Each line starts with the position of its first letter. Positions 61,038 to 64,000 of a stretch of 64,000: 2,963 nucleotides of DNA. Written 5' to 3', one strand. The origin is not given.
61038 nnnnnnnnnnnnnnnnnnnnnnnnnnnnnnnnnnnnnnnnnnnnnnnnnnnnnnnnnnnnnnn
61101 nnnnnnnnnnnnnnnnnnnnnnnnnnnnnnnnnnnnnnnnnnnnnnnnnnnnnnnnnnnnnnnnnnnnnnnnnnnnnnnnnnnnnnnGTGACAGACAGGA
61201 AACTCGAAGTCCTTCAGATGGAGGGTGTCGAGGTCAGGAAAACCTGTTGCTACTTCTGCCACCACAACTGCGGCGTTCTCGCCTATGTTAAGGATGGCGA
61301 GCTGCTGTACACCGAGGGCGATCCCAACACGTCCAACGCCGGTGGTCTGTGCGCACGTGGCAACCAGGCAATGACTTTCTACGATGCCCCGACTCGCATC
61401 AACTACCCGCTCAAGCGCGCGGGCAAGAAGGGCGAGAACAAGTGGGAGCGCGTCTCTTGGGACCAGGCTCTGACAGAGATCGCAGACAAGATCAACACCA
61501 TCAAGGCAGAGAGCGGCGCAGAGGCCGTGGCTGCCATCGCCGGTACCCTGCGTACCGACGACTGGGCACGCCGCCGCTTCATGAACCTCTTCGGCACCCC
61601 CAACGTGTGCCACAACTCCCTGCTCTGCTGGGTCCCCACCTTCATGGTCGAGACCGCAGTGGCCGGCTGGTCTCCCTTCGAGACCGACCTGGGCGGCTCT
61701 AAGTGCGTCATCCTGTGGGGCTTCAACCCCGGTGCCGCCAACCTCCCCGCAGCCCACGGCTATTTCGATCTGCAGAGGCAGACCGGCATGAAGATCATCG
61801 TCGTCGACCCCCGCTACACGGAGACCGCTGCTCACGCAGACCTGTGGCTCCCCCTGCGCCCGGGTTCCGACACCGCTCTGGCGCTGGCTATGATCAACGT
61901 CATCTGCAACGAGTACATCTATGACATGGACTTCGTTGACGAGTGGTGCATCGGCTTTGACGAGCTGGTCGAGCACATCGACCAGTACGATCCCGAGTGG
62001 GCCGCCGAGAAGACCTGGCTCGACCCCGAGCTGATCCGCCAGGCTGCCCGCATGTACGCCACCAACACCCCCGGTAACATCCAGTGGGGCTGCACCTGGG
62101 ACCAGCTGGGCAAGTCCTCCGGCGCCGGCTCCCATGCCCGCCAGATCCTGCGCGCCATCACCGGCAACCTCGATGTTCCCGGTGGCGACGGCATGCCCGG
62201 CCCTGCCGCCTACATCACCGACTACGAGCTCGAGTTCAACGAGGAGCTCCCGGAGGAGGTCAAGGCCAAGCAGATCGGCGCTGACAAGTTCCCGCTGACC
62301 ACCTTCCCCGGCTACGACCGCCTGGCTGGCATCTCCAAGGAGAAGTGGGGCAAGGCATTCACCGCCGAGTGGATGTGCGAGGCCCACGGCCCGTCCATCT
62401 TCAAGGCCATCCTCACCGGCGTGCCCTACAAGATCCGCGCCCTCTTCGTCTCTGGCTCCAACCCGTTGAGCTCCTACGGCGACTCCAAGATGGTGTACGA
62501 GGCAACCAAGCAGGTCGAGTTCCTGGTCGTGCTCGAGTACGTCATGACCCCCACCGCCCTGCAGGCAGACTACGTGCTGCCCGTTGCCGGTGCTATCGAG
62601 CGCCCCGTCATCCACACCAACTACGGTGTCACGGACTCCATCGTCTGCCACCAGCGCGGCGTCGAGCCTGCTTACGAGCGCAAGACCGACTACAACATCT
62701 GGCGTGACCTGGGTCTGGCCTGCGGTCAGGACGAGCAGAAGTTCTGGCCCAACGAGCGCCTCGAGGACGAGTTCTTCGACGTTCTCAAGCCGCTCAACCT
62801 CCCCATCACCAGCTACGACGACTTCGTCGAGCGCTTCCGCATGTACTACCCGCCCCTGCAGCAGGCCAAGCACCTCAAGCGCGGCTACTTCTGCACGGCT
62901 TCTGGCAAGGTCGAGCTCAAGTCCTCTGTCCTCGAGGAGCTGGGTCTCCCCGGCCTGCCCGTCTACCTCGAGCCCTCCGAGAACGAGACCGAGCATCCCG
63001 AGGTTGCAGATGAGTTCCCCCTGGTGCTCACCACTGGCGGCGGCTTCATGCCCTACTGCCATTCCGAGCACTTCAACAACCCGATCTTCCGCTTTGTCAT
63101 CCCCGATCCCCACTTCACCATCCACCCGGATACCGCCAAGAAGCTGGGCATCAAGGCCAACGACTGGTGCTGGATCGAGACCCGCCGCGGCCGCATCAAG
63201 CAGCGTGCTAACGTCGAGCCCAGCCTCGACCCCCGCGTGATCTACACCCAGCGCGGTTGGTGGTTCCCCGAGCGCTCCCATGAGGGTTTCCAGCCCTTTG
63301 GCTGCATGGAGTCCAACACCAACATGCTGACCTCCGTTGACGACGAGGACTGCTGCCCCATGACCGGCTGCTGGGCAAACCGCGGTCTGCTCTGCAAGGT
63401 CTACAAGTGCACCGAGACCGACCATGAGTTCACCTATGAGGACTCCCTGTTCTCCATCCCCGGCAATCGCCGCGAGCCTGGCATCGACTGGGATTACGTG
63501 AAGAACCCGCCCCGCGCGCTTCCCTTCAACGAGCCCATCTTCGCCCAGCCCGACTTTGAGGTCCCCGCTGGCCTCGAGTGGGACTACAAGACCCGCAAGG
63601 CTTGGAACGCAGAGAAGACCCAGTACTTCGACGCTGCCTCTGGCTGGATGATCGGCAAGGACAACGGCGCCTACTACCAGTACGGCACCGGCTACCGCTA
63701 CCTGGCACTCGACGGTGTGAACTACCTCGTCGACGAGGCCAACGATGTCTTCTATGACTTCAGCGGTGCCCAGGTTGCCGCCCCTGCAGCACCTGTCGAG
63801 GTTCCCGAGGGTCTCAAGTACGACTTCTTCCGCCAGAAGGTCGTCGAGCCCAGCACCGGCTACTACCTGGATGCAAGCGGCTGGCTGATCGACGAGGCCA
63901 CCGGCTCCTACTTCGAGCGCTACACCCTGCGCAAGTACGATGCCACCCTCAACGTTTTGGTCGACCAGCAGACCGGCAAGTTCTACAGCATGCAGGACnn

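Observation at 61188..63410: Cytoplasmic acetylene hydratase/catechol dehydroxylase-type molybdoenzyme with His at the catalytic Asp position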

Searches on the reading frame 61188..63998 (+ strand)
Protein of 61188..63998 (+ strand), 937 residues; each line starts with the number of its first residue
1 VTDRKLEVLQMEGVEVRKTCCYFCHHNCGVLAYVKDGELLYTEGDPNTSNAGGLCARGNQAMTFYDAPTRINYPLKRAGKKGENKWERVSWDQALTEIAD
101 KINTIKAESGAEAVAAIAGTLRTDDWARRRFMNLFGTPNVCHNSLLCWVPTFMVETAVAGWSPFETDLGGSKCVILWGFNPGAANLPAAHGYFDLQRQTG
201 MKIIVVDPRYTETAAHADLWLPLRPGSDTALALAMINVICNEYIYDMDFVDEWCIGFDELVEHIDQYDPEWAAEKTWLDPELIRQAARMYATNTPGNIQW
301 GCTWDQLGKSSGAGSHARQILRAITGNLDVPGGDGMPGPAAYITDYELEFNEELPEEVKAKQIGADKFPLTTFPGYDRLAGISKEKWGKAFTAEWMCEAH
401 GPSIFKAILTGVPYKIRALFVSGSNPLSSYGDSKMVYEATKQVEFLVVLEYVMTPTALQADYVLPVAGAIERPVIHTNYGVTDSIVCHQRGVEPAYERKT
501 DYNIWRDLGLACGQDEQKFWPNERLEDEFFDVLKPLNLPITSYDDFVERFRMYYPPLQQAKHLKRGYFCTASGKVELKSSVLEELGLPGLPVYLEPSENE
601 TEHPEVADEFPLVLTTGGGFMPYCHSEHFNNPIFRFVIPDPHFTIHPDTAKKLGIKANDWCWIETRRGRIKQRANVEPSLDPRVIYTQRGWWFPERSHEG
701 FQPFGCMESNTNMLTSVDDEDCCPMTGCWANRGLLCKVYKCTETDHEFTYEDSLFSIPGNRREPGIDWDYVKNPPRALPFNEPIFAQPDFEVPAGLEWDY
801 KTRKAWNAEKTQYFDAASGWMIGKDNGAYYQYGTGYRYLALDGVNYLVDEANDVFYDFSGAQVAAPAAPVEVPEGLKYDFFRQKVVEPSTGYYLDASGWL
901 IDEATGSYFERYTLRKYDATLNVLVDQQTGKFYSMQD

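Call 8: search_protein_families(library=pfam, proteins=[window:61188-63998:+], max_evalue=0.01)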
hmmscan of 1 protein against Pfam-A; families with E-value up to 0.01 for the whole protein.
window:61188-63998:+ (937 aa): 3 families
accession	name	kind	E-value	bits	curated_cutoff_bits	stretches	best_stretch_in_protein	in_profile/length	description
PF00384.28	Molybdopterin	-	7.7e-38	130.8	24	1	70-508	1-350/353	Molybdopterin oxidoreductase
PF01568.27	Molydop_binding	-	7.9e-16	58.5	26.8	1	622-719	10-94/110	Molydopterin dinucleotide binding domain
PF04879.21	Molybdop_Fe4S4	-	9.9e-11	41.9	22.7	1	16-64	3-52/55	Molybdopterin oxidoreductase Fe4S4 domain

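Call 9: search_protein_families(library=ncbifam, proteins=[window:61188-63998:+], max_evalue=0.01)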
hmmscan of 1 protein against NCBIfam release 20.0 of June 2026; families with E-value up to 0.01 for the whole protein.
window:61188-63998:+ (937 aa): 26 families (the best 25 are shown)
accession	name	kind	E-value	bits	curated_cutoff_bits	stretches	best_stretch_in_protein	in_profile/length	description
NF012032.0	PRK15488.1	equivalog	2.7e-86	290.2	694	1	18-690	45-715/759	thiosulfate reductase PhsA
TIGR01591.1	Fdh-alpha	equivalog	1.6e-81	274.3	666.25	2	19-333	1-316/672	formate dehydrogenase subunit alpha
TIGR02166.1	dmsA_ynfE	subfamily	1.1e-69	235.3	777.7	2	16-335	45-398/794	DMSO/selenate family reductase complex A subunit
TIGR03479.1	DMSO_red_II_alp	subfamily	8.7e-61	206.1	984.75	3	18-252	60-305/913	molybdopterin-dependent oxidoreductase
NF047855.1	AssmNtatRedNasC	equivalog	1.7e-57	195.2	1100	2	12-298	16-307/708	assimilatory nitrate reductase catalytic subunit NasC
NF041885.1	selenate_YnfE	exception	3.4e-46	157.5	1675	2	16-334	49-404/805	selenate/tellurate reductase subunit YnfE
TIGR00509.1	bisC_fam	subfamily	5.9e-45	153.8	1017.55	2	415-742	412-755/772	molybdopterin guanine dinucleotide-containing S/N-oxide reductase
NF041884.1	selenate_YnfF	exception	1e-43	149.4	1650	1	10-335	40-398/798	selenate/tellurate reductase subunit YnfF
NF011566.1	PRK14990.1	exception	3.3e-43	147.8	1600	2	16-298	59-382/814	dimethylsulfoxide reductase subunit A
TIGR01553.1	formate-DH-alph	equivalog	1.3e-33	115.9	814.2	1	13-253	42-303/1009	formate dehydrogenase-N subunit alpha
NF011682.0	PRK15102.1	equivalog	2e-31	108.9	909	1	198-698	255-770/829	trimethylamine-N-oxide reductase TorA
TIGR02164.1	torA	equivalog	5e-28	97.7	1465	1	198-697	251-765/824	trimethylamine-N-oxide reductase TorA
NF041783.2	mnquin_red_QrcB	equivalog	5.1e-28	97.7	440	2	16-298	52-332/695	menaquinone reductase molybdopterin-binding-like subunit QrcB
NF041714.1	arsenate_red_ArrA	equivalog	8e-27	93.7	1600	1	16-253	50-295/848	arsenate respiratory reductase molybdopterin-containing subunit ArrA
NF041513.1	formate_DH_Act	exception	9.2e-27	93.2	1400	2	140-253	185-294/1067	formate dehydrogenase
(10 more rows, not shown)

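Call 10: search_solved_structures(query=window:61188-63998:+, max_evalue=0.001, show_alignments=2)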
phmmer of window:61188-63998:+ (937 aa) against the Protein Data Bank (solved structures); distinct sequences matched with E-value up to 0.001: 56.
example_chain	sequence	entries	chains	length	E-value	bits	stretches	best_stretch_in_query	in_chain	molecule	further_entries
2e7z_A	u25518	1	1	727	1.9e-119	403.5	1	19-741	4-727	Acetylene hydratase Ahy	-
2vpw_A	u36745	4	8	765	3e-59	204.2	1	19-680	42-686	THIOSULFATE REDUCTASE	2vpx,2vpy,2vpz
1aa6_A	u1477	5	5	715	1.3e-51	178.9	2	19-514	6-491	FORMATE DEHYDROGENASE H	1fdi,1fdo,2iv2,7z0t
7qv7_S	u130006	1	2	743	2.1e-48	168.3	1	18-692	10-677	Hydrogen dependent carbon dioxide reductase subunit FdhF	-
9t1s_L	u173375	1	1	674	4.1e-47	164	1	18-517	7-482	formate dehydrogenase (coenzyme F420)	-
9vap_A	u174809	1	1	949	2.3e-44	154.9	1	14-334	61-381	Formate dehydrogenase molybdopterin-binding subunit FdhA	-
7vw6_A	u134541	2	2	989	2.8e-42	148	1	18-673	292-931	Formate dehydrogenase | Tungsten-containing formate dehydrogenase alpha subunit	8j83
7e5z_A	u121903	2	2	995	2.9e-42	148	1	18-673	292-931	Formate dehydrogenase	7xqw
9wxb_B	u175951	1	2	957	4.9e-36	127.3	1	19-478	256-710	Formate dehydrogenase alpha subunit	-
7bkb_D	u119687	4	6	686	1e-33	119.6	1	18-687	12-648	Formate dehydrogenase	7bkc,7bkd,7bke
4ydd_A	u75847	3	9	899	3e-32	114.8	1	20-251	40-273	DMSO reductase family type II enzyme, molybdopterin subunit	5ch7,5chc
2jio_A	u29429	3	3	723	3.2e-32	114.7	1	18-333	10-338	PERIPLASMIC NITRATE REDUCTASE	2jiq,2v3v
5e7o_A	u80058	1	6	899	5.7e-32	113.9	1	20-251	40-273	DMSO reductase family type II enzyme, molybdopterin subunit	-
7l5i_A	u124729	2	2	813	6.5e-32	113.7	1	80-716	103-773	Trimethylamine-N-oxide reductase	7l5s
2jim_A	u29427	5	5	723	1.6e-31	112.4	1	18-333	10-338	PERIPLASMIC NITRATE REDUCTASE | PROTEIN (PERIPLASMIC NITRATE REDUCTASE)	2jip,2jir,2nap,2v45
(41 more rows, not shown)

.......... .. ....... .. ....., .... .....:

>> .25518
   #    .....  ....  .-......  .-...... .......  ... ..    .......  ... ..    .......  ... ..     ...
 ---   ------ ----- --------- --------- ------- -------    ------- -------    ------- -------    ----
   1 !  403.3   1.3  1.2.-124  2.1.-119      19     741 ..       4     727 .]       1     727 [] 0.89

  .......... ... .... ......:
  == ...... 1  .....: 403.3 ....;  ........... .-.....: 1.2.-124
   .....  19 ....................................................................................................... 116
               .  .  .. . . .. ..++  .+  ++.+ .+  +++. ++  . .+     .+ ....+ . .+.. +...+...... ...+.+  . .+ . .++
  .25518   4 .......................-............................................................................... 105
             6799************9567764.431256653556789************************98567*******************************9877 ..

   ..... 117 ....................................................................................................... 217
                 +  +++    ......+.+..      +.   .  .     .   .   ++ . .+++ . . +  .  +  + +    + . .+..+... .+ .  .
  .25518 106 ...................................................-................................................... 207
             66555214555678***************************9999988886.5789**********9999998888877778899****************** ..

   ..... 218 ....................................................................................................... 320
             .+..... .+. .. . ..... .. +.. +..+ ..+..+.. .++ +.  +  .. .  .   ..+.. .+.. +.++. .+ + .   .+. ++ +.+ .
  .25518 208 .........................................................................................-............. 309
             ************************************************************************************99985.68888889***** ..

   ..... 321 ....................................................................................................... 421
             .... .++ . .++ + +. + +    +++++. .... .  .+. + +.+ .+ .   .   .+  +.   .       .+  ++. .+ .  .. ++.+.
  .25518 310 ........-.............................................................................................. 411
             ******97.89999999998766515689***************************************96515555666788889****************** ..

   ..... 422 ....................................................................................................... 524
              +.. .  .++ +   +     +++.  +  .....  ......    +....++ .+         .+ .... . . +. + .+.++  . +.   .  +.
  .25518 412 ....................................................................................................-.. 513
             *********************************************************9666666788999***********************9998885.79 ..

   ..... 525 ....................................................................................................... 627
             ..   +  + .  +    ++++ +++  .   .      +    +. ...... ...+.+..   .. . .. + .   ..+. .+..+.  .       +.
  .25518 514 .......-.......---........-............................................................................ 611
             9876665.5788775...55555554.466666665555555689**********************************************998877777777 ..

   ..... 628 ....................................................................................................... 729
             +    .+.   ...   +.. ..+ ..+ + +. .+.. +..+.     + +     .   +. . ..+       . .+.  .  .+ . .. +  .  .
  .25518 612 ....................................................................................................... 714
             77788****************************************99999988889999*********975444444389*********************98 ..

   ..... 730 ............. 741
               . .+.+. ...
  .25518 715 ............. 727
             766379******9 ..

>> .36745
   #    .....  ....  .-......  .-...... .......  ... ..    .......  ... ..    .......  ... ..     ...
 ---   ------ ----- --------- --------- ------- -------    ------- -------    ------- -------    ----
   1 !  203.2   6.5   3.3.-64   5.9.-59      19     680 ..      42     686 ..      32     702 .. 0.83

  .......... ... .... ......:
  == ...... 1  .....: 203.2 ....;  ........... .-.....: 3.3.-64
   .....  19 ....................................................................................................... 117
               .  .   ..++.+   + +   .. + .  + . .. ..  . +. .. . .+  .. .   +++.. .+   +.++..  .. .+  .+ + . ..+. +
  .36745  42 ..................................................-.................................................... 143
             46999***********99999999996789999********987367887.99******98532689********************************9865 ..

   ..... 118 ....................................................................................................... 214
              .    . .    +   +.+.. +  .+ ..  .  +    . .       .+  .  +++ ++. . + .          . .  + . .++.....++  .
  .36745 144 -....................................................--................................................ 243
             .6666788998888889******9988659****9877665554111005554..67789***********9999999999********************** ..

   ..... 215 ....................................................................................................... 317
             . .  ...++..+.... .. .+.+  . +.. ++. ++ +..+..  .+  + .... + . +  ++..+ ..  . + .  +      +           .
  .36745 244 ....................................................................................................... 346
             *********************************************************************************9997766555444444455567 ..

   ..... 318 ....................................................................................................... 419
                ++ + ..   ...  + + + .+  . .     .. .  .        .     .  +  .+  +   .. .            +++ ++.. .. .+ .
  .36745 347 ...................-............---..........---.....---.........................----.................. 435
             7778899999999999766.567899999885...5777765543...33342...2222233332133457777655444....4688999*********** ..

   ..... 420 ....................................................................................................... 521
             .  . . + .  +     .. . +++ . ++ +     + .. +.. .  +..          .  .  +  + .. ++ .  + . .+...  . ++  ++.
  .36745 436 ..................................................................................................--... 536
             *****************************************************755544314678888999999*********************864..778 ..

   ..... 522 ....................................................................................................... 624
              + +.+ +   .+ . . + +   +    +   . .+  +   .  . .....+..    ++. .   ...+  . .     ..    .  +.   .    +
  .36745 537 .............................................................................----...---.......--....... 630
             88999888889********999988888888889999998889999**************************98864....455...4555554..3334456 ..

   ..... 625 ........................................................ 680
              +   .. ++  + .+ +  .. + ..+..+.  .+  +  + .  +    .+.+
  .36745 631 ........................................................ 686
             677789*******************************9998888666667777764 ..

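Call 12: find_homologous_proteins(query=window:61188-63998:+, max_evalue=1e-30)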
Query window:61188-63998:+ (937 aa): 2413 proteins with E <= 1e-30 among 8000 candidates; the best 120 are listed.
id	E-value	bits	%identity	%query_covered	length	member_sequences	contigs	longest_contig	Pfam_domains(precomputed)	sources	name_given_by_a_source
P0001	0.0e+0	2265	98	100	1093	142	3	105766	PF00384.28,PF01568.28,PF04879.22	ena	-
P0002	0.0e+0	1929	80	100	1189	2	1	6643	PF00384.28,PF01568.28,PF17780.7,PF04879.22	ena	-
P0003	0.0e+0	1805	77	100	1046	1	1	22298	PF00384.28,PF01568.28,PF17780.7,PF04879.22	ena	-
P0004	0.0e+0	1734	74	100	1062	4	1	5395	PF00384.28,PF15232.12,PF01568.28,PF17780.7,PF04879.22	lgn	-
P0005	0.0e+0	1671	70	99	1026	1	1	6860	PF00384.28,PF01568.28,PF17780.7,PF04879.22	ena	-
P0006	0.0e+0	1651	69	99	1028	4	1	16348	PF00384.28,PF01568.28,PF17780.7,PF04879.22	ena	-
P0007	0.0e+0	1641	72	99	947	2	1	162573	PF00384.28,PF01568.28,PF17780.7,PF04879.22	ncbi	-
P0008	0.0e+0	1635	69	99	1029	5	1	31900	PF00384.28,PF01568.28,PF17780.7,PF04879.22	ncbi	-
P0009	0.0e+0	1629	73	99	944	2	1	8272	PF00384.28,PF01568.28,PF17780.7,PF04879.22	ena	-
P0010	0.0e+0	1621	72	99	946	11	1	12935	PF00384.28,PF01568.28,PF04879.22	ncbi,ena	-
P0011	0.0e+0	1616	72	99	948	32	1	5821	PF00384.28,PF01568.28,PF17780.7,PF04879.22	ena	-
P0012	0.0e+0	1606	71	100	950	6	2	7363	PF00384.28,PF01568.28,PF17780.7,PF04879.22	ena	-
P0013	0.0e+0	1605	71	99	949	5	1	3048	PF00384.28,PF01568.28,PF17780.7,PF04879.22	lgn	-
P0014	0.0e+0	1601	70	100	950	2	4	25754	PF00384.28,PF01568.28,PF17780.7,PF04879.22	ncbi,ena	-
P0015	0.0e+0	1572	69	99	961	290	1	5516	PF00384.28,PF01568.28,PF17780.7,PF04879.22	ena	-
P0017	0.0e+0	1487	66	100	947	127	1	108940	PF00384.28,PF01568.28,PF04879.22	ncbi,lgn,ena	-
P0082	0.0e+0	1207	57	99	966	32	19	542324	PF00384.28,PF01568.28,PF17780.7,PF04879.22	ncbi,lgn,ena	-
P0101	0.0e+0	1197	56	99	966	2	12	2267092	PF00384.28,PF01568.28,PF17780.7,PF04879.22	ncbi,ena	-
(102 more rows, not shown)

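Call 13: find_related_loci(query=window:61188-63998:+, collection=genome_contigs, flank=10000)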
Query window:61188-63998:+ (937 aa) in genome_contigs; peptide patterns used: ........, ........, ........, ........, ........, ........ (x = any residue, [..] = any of these).
33 stretches matched a pattern; 23 encode a relative of the query (tblastn E <= 1e-3); 23 distinct loci.
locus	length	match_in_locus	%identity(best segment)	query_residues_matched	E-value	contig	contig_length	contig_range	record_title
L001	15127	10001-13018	99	1-937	0e+0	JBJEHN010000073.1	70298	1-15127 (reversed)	MAG: Coriobacteriales bacterium isolate FUKU06_bin.003 NODE_26_length_70298_cov_18.780192, whole genome shotgun sequence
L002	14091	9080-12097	98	1-937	0e+0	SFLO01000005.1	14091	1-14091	MAG: Coriobacteriaceae bacterium isolate W2P13.069 Contig2028, whole genome shotgun sequence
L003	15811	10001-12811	90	1-937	0e+0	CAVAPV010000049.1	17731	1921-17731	Agathobacter rectalis isolate H07606-L1_cleanbin_000018 genome assembly, contig: Spades_H07606-L1_contig_2530, whole gen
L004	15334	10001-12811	89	1-937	0e+0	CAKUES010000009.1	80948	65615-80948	MAG: uncultured Coriobacteriales bacterium isolate REFINED_METABAT215_TOP10_CONTIGS_1500_ASSEMBLY_K77_MERGED__Hadza_MoBi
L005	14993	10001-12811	90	1-937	0e+0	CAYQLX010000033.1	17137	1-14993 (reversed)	MAG TPA_asm: uncultured Coriobacteriaceae bacterium isolate binchicken_co323_306 genome assembly, contig: NODE_3370_leng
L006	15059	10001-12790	89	1-937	0e+0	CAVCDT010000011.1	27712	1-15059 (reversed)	Akkermansia muciniphila isolate H07666-L1_cleanbin_000018 genome assembly, contig: Spades_H07666-L1_contig_978, whole ge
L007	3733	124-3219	85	1-937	0e+0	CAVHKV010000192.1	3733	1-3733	uncultured Bacteroidales bacterium isolate H07682-L1_cleanbin_000064 genome assembly, contig: Spades_H07682-L1_contig_16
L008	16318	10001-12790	72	9-937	0e+0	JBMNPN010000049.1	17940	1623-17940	MAG: Coriobacteriales bacterium isolate SBF912SR8HQ0006 scaffold_5933_c1, whole genome shotgun sequence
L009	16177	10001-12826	69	6-936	0e+0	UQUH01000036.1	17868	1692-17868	uncultured Coriobacteriaceae bacterium isolate UMGS650 genome assembly, contig: NODE_1606_length_17868_cov_5.243081, who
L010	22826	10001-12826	69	6-936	0e+0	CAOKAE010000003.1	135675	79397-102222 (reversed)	MAG TPA_asm: uncultured Coriobacteriia bacterium isolate SRR17684615_bin.44_metawrap_v1.3_MAG genome assembly, contig: N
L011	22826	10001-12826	69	6-936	0e+0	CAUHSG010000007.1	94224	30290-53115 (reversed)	MAG TPA_asm: uncultured Coriobacteriia bacterium isolate SRR16279944_bin.60_MetaWRAP_v1.3_MAG genome assembly, contig: E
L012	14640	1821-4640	69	6-936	0e+0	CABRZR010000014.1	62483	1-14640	MAG TPA_asm: uncultured Coriobacteriia bacterium isolate MGYG-HGUT-02074 genome assembly, contig: GUT_GENOME125939_14, w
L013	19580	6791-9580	72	9-937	0e+0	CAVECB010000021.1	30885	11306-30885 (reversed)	Ruthenibacterium lactatiformans isolate H07647-L1_cleanbin_000020 genome assembly, contig: Spades_H07647-L1_contig_824,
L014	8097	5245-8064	69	6-936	0e+0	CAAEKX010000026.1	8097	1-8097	MAG TPA_asm: Coriobacteriia bacterium, isolate HGM04055, WGS project CAAEKX010000000 data, contig: ERS537212_19_k99_1761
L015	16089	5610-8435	69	6-936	0e+0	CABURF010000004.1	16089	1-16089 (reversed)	MAG TPA_asm: uncultured Coriobacteriia bacterium isolate MGYG-HGUT-04247 genome assembly, contig: GUT_GENOME260956_4, wh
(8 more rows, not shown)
